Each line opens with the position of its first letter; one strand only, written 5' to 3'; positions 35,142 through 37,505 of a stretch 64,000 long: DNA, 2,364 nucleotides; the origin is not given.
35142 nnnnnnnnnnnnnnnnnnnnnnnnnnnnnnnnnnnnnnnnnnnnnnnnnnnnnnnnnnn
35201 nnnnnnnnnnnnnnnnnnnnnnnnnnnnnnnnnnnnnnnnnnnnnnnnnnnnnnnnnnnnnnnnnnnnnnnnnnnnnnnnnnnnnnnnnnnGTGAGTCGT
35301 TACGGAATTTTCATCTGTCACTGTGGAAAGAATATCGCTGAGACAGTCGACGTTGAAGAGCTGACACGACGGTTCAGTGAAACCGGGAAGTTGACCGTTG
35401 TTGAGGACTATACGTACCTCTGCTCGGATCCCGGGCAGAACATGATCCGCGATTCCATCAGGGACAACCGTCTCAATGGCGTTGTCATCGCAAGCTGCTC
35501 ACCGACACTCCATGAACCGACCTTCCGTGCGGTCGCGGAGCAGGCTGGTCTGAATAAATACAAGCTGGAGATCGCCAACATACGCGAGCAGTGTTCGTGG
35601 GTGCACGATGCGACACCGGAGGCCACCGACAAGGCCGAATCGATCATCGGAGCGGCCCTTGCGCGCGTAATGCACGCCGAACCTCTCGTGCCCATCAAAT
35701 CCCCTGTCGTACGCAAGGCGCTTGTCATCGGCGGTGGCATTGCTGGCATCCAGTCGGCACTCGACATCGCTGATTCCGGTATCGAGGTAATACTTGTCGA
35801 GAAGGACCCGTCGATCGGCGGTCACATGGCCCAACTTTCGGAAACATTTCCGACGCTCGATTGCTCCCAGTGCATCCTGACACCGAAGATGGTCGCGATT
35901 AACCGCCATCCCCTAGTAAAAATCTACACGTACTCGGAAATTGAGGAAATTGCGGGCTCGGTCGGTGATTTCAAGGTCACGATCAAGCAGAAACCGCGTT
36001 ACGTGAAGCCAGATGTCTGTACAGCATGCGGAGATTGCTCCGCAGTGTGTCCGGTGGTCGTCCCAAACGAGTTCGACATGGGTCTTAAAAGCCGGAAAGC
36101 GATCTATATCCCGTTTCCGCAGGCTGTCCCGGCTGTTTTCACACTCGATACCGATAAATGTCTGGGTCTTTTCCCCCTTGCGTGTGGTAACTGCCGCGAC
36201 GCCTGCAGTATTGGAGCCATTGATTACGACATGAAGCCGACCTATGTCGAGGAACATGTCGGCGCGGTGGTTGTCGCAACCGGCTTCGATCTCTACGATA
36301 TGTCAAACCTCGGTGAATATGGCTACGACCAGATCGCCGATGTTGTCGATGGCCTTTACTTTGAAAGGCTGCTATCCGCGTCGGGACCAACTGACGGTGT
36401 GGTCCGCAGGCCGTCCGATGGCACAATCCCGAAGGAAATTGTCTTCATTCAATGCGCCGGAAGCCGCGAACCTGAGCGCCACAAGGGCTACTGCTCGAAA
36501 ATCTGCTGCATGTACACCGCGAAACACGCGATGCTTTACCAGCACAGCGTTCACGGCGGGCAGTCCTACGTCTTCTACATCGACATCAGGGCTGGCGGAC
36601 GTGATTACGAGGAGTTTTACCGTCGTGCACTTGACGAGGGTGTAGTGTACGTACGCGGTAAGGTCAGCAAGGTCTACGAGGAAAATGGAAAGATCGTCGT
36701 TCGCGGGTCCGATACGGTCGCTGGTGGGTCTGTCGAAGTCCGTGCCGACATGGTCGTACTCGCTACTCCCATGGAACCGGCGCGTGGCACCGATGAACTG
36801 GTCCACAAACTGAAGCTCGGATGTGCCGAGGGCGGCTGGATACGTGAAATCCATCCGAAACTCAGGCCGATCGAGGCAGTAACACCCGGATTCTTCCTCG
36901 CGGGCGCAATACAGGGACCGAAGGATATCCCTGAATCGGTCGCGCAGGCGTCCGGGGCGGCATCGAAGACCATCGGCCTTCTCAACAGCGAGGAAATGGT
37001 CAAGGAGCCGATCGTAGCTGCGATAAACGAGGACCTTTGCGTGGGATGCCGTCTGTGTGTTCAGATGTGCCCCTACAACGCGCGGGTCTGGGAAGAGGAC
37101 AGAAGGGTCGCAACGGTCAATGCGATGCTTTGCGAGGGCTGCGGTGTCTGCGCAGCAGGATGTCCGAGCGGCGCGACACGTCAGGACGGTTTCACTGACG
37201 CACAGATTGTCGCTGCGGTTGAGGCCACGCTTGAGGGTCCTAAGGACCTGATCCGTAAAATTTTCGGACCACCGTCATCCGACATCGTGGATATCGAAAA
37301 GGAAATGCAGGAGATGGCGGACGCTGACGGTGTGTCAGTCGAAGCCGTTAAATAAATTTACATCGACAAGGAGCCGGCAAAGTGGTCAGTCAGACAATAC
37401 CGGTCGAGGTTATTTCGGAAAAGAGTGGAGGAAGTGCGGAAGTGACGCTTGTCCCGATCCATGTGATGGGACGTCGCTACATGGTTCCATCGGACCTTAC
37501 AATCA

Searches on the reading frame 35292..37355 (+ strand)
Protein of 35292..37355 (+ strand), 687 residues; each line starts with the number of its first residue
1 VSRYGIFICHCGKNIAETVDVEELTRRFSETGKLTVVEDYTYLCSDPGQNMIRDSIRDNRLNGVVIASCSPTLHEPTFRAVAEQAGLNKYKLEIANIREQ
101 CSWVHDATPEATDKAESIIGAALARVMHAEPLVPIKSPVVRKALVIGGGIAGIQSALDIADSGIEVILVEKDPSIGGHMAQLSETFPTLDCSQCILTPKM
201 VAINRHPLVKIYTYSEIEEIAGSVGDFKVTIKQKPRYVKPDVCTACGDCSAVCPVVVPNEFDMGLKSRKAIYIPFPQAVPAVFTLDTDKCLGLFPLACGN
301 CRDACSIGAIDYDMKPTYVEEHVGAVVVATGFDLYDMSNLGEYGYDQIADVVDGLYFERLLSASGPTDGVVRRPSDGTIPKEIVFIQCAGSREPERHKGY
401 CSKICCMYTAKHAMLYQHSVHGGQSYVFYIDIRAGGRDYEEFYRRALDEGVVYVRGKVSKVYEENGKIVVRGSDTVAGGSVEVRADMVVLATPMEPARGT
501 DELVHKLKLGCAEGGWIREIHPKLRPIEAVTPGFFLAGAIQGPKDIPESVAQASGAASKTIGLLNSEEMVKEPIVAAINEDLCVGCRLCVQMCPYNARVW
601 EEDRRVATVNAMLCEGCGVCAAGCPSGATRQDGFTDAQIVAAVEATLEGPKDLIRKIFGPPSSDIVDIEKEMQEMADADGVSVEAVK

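Call 17: search_protein_families(library=pfam, proteins=[window:35292-37355:+], max_evalue=0.01)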
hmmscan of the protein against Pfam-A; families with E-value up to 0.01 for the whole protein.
window:35292-37355:+ (687 aa): 21 families
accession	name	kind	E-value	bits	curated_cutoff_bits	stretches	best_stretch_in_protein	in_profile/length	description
PF12838.12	Fer4_7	-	4e-15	56.5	27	2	583-628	2-52/52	4Fe-4S dicluster domain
PF00037.32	Fer4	-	1.5e-13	50.3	21.1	2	577-597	2-22/24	4Fe-4S binding domain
PF13484.11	Fer4_16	-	7e-12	46.4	30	0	574-596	44-66/66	4Fe-4S double cluster binding domain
PF14697.11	Fer4_21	-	3.4e-11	43.5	35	1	576-625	1-52/59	4Fe-4S dicluster domain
PF13237.11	Fer4_10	-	1.1e-10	41.7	25.5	2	578-625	4-53/53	4Fe-4S dicluster domain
PF12837.12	Fer4_6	-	4.6e-08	33.1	25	1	575-597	1-23/24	4Fe-4S binding domain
PF12797.12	Fer4_2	-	8.7e-08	32.1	24.5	2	577-595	4-22/22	4Fe-4S binding domain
PF13187.11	Fer4_9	-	1.9e-07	31.4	27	1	583-628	2-51/52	4Fe-4S dicluster domain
PF12831.13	FAD_oxidored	-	2.9e-07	30.6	27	1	144-180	3-39/416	FAD dependent oxidoreductase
PF07992.20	Pyr_redox_2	-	5e-07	29.9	26.1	1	143-177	3-37/291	Pyridine nucleotide-disulphide oxidoreductase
PF01266.30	DAO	-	5.5e-07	29.9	27.9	1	143-177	2-36/353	FAD dependent oxidoreductase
PF00890.30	FAD_binding_2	-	1.8e-06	27.9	20.4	1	143-180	2-39/414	FAD binding domain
PF13183.11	Fer4_8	-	4.9e-06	27.4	27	0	239-255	50-66/68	4Fe-4S dicluster domain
PF13450.12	NAD_binding_8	-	9.4e-06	26.3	21.9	1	145-182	1-38/68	NAD(P)-binding Rossmann-like domain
PF25160.1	LdpA_Fe-S-bd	-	7.6e-05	22.9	27.6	0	588-628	8-42/49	LdpA Fe-S cluster-binding domain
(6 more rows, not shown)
